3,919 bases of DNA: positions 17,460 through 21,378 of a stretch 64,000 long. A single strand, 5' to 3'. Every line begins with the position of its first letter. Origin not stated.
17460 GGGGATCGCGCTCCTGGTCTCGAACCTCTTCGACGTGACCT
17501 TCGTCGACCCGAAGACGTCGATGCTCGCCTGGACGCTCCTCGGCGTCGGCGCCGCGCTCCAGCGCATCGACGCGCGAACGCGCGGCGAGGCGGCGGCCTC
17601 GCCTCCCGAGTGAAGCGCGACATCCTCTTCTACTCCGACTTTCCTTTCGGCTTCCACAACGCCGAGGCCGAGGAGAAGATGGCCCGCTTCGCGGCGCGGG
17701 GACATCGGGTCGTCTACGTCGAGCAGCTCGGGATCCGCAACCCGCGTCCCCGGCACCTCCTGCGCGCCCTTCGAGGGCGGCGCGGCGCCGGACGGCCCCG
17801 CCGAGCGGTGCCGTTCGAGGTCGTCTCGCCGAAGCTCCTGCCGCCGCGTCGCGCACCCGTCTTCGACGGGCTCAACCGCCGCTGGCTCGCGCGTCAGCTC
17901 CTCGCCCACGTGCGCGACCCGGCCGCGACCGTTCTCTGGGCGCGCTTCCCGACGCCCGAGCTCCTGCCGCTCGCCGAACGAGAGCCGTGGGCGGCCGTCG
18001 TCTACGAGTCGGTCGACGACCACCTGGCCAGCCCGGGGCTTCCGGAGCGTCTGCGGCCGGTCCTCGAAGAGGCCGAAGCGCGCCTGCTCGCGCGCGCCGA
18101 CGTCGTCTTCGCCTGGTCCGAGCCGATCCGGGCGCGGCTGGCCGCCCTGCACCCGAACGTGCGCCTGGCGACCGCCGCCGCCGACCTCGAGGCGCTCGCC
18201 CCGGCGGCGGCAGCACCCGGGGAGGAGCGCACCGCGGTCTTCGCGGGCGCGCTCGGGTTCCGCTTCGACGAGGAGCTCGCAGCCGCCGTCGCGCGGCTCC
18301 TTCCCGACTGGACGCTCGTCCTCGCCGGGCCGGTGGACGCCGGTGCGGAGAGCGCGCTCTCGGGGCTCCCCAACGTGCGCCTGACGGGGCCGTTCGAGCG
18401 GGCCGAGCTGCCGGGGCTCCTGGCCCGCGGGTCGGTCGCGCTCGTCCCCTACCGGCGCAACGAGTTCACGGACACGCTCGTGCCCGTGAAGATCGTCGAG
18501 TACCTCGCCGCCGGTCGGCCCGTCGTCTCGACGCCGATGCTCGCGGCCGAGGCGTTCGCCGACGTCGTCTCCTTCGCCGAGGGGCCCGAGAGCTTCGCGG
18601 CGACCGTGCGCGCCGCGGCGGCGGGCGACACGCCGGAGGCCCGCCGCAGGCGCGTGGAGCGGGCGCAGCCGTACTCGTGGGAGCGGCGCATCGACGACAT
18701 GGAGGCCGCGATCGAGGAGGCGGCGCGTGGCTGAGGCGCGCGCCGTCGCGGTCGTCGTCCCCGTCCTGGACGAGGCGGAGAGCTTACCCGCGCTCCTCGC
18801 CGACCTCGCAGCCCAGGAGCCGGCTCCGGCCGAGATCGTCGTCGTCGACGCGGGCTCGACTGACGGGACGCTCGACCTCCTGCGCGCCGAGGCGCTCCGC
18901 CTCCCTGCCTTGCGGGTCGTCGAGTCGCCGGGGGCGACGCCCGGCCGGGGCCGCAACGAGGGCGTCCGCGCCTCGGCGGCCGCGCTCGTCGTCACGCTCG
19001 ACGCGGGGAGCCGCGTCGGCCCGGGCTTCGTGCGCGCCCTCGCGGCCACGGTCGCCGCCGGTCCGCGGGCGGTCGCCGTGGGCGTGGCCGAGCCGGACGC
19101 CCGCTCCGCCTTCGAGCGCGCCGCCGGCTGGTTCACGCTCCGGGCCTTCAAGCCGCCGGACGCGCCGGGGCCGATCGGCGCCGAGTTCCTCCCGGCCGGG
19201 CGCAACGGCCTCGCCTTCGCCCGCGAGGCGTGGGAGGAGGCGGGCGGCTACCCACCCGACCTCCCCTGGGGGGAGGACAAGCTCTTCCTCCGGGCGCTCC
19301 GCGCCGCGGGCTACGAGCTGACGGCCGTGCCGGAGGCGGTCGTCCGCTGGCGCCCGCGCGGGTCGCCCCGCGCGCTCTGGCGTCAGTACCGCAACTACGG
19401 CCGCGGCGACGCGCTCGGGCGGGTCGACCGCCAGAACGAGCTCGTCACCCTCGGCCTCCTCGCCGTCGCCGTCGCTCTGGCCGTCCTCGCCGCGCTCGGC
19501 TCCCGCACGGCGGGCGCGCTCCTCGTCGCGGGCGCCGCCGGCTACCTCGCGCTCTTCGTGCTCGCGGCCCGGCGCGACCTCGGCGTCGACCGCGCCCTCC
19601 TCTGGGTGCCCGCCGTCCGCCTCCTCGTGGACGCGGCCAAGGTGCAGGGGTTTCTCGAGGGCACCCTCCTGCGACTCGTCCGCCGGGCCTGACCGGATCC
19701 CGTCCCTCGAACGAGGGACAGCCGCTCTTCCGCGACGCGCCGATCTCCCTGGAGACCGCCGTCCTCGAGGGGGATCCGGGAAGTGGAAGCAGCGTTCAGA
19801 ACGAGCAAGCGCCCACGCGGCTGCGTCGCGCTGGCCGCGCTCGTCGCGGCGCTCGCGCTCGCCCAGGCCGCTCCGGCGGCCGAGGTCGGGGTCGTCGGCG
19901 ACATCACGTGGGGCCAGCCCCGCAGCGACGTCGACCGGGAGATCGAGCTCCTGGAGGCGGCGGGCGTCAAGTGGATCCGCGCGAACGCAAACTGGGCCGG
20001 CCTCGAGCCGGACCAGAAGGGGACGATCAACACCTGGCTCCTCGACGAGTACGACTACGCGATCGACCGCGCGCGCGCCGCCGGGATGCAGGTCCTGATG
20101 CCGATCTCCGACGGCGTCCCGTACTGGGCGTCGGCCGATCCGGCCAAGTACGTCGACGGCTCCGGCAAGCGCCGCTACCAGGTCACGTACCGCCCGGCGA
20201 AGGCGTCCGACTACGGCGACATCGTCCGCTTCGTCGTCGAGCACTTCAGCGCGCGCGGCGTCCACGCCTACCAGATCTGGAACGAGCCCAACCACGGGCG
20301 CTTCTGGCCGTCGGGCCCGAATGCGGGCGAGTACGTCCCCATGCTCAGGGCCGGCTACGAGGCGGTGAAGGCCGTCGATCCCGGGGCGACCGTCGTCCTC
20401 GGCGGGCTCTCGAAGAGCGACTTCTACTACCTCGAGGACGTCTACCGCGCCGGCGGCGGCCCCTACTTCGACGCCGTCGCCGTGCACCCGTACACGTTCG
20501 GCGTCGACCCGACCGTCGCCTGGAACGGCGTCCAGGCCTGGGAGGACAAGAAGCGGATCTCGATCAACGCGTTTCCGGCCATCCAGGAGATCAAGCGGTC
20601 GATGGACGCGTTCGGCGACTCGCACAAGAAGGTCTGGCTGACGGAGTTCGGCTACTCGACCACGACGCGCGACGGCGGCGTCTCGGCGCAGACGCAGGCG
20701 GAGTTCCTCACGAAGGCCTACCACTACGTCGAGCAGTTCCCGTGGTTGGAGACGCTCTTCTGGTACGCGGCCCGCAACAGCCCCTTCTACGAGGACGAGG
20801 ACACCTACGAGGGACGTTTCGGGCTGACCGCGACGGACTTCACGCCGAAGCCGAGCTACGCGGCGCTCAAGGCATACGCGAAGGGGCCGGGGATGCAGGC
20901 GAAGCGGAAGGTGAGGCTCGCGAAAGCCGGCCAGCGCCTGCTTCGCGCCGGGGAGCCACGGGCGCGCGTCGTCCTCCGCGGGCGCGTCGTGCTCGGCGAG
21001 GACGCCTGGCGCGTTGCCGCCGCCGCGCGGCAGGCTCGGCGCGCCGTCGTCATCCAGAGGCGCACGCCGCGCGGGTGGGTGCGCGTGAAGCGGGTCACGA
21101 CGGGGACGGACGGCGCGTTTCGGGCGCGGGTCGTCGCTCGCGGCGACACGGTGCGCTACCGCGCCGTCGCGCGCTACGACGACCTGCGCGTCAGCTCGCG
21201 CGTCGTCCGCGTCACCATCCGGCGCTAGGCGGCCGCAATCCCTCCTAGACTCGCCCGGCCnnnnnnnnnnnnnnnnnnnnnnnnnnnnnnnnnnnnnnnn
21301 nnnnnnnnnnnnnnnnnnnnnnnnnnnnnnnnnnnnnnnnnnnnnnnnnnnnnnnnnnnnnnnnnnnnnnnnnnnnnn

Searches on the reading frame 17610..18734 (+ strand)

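Call 12: search_protein_families(library=pfam, proteins=[window:17610-18734:+], max_evalue=0.001)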
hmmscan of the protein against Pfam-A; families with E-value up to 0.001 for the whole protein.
window:17610-18734:+ (374 aa): 2 families
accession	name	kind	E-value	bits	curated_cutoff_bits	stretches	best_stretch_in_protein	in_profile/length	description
PF13692.12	Glyco_trans_1_4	-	8.4e-12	46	27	1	221-334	18-137/142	Glycosyl transferases group 1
PF13524.12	Glyco_trans_1_2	-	2e-07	31.5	25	1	223-365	5-143/144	Glycosyl transferase-like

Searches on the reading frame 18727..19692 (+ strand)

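Call 12: search_protein_families(library=pfam, proteins=[window:18727-19692:+], max_evalue=0.001)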
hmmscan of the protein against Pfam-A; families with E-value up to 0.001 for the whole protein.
window:18727-19692:+ (321 aa): 3 families
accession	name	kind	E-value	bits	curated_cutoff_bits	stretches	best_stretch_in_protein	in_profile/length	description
PF00535.33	Glycos_transf_2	-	4.6e-16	59.6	23.3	1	9-121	2-115/168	Glycosyl transferase family 2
PF13641.12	Glyco_tranf_2_3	-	1e-12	49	27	1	7-220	3-223/230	Glycosyltransferase like family 2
PF13632.12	Glyco_trans_2_3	-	1.2e-07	32.1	27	1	88-277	2-196/198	Glycosyl transferase family group 2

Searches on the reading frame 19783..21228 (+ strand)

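Call 12: search_protein_families(library=pfam, proteins=[window:19783-21228:+], max_evalue=0.001)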
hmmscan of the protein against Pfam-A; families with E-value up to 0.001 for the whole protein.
window:19783-21228:+ (481 aa): 5 families
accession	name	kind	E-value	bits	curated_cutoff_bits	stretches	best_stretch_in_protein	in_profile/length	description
PF00150.24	Cellulase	-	4.7e-11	43.1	23.5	1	42-308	16-252/272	Cellulase (glycosyl hydrolase family 5)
PF01229.23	Glyco_hydro_39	-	1.7e-08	34.1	26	1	139-371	122-353/472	Glycosyl hydrolases family 39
PF18989.5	DUF5722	-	2.4e-08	33.8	30.5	1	231-351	232-351/393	Family of unknown function (DUF5722)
PF11790.14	Glyco_hydro_cc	-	7.2e-07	29.5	21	1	267-331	152-211/237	Glycosyl hydrolase catalytic core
PF07745.19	Glyco_hydro_53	-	1.2e-05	25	24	1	52-304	28-259/340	Glycosyl hydrolase family 53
